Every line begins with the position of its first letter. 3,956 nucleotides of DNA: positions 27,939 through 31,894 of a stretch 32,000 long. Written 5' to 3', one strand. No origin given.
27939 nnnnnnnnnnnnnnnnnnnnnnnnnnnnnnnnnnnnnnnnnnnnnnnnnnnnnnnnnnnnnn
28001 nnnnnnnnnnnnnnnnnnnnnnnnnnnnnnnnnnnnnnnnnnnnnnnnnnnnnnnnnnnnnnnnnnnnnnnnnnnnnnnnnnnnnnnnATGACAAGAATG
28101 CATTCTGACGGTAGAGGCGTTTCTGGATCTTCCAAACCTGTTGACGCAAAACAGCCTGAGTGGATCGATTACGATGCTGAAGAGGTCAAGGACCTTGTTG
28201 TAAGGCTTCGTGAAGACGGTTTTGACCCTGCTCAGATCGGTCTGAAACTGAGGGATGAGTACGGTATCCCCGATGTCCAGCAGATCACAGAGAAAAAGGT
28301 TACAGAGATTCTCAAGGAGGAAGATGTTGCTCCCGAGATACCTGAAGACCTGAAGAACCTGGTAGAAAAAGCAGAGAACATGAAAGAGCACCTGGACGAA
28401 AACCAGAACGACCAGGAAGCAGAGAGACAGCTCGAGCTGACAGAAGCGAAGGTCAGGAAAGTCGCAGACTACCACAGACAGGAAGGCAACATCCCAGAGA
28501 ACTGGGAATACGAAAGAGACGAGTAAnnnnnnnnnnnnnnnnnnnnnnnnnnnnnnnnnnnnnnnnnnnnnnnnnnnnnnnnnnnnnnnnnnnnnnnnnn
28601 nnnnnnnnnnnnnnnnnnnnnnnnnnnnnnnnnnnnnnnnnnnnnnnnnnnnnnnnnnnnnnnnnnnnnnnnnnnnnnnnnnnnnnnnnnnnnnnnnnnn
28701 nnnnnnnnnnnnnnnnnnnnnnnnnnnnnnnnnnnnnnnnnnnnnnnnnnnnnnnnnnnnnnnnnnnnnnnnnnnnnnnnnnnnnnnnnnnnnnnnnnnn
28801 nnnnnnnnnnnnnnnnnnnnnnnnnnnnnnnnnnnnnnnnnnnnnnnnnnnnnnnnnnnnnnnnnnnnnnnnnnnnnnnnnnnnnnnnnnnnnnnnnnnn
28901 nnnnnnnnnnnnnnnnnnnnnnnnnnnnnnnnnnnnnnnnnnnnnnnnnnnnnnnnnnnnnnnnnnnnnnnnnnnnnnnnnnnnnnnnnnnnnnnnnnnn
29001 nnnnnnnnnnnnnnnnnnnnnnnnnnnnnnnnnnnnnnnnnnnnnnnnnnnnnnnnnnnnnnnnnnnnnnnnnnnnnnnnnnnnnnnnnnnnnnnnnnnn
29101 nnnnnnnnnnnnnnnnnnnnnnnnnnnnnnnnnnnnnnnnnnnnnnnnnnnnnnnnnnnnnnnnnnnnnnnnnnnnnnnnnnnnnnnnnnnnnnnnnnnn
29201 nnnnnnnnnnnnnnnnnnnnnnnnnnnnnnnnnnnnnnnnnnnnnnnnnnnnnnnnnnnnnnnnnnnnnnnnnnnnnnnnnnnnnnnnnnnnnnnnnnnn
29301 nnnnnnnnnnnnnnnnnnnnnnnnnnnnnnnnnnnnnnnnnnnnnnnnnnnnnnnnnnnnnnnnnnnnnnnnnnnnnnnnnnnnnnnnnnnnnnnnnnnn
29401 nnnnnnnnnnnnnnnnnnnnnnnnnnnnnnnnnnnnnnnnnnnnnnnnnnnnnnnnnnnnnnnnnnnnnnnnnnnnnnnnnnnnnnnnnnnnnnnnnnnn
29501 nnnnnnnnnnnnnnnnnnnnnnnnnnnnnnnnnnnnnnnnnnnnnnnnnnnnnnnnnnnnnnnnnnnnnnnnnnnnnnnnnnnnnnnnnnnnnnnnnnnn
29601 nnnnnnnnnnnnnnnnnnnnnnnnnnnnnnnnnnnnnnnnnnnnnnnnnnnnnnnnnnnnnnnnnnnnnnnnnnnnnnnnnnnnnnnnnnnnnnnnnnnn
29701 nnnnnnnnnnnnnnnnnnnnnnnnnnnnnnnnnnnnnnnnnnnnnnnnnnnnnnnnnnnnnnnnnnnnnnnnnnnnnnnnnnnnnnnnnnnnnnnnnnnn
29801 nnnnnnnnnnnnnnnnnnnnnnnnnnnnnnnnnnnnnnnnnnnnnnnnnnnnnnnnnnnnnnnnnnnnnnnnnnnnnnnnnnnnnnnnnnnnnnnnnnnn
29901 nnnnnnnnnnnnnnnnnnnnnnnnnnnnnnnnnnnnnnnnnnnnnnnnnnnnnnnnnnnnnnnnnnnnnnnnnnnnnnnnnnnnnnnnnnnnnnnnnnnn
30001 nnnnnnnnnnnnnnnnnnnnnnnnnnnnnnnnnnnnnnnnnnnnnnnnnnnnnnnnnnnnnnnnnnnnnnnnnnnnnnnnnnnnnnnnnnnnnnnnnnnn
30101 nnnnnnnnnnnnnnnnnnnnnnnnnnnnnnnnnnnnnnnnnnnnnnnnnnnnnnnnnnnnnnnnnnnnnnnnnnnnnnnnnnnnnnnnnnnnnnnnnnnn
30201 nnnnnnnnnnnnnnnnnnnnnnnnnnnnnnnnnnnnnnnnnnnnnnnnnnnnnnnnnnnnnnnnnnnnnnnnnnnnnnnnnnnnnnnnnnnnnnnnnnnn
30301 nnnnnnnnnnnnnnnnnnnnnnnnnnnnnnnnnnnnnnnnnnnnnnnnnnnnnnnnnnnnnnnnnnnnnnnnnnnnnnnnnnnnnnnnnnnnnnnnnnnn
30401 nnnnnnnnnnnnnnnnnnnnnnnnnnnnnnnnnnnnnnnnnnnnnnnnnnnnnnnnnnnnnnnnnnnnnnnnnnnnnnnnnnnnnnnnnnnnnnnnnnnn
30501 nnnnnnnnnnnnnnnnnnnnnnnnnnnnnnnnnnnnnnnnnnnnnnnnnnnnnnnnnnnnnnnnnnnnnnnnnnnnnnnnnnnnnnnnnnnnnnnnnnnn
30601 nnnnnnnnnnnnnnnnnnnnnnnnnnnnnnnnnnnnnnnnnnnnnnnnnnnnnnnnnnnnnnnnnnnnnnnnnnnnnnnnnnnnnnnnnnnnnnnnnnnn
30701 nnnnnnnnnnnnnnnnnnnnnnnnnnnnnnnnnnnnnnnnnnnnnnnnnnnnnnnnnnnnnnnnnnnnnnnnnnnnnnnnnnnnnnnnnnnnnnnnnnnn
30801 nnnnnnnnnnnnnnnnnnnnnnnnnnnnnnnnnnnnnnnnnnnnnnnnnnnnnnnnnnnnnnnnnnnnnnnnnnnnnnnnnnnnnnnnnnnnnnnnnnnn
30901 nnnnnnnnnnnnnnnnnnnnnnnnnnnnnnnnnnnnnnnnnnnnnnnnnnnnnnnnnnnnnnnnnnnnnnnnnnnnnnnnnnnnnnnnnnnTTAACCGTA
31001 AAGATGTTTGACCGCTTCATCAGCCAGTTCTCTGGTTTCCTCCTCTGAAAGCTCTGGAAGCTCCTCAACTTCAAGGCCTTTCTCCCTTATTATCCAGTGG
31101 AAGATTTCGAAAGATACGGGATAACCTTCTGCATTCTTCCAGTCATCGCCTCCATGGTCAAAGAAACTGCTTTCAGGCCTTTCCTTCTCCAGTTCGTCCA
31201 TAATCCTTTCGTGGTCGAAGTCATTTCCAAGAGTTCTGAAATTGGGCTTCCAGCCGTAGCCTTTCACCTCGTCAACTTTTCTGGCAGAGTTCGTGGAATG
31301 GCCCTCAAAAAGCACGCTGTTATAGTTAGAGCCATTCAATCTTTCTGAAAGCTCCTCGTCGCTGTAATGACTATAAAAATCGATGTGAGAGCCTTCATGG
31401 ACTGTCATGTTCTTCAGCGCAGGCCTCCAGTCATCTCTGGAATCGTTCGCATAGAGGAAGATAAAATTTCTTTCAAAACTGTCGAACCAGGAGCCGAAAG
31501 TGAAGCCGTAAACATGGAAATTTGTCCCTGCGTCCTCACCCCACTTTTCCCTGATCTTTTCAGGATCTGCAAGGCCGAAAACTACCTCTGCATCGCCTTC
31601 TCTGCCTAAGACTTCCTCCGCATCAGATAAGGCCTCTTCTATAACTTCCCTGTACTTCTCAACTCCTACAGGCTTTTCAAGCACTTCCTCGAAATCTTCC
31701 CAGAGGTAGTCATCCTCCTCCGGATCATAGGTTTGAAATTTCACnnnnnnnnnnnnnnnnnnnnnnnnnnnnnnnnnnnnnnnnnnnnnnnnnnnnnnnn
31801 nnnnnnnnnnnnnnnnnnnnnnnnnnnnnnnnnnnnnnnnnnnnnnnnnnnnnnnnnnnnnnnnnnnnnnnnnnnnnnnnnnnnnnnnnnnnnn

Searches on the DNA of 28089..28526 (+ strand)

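Call 70: search_with_rna_model(model_id=R1, sources=[L167, L168, L169, L170, L171], filters=off, max_evalue=0.05, show_alignments=8)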
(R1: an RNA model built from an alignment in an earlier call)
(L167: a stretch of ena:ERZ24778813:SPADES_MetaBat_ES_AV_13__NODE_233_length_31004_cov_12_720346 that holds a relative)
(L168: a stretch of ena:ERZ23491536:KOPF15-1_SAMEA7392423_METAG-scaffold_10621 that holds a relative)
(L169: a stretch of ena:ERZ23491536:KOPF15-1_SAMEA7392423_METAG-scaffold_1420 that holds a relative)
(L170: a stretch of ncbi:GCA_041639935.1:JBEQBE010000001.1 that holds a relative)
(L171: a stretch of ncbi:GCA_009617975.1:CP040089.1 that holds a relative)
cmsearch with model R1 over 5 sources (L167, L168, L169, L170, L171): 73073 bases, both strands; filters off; matches with E-value up to 0.05: 5.
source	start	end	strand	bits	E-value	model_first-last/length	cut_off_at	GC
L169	901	960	+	79.5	2.9e-22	1-60/60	no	0.42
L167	9942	10001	+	72.1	5.8e-20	1-60/60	no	0.32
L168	3873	3932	+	72.1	5.8e-20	1-60/60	no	0.32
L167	9941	10002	-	18.3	0.0037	1-60/60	no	0.32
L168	3872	3933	-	18.3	0.0037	1-60/60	no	0.32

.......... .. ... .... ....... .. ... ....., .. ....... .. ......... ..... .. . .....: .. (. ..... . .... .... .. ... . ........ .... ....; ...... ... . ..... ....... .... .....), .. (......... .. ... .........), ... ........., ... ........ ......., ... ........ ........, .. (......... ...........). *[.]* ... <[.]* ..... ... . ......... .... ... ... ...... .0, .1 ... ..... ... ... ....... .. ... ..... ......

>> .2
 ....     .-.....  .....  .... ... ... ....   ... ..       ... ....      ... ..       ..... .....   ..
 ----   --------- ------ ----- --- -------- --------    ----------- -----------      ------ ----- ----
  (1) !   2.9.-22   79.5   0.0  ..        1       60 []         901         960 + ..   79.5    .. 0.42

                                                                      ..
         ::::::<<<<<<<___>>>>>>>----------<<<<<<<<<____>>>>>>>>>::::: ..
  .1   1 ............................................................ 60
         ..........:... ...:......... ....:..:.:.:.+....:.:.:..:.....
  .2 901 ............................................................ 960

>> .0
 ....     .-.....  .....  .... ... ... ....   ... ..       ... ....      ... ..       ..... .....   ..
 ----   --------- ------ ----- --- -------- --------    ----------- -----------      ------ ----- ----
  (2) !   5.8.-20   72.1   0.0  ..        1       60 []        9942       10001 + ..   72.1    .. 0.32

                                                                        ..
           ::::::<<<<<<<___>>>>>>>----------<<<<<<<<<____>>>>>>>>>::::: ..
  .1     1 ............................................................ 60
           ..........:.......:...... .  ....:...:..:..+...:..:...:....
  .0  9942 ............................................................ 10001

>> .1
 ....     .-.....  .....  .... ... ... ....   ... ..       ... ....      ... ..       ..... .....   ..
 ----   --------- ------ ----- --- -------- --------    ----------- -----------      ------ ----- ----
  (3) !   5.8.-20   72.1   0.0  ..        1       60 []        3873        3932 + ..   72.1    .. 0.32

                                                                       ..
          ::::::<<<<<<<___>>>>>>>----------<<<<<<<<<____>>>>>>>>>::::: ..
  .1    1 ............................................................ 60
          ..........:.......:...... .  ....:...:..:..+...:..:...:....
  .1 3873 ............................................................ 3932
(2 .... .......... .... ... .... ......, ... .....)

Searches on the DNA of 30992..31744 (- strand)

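Call 80: search_with_rna_model(model_id=R1, sources=[L172, L173], filters=off, max_evalue=0.05)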
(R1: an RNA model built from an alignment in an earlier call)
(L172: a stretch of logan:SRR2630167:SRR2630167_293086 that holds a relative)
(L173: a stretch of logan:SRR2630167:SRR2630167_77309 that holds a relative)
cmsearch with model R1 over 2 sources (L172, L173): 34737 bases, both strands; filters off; matches with E-value up to 0.05: 4.
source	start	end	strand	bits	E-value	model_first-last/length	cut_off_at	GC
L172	5710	5769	-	52.6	3.4e-14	1-60/60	no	0.35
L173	12038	12097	+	19.8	0.00064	1-60/60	no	0.35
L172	5709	5770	+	17.3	0.0037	1-60/60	no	0.35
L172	6762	6820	+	14.9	0.021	1-60/60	no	0.37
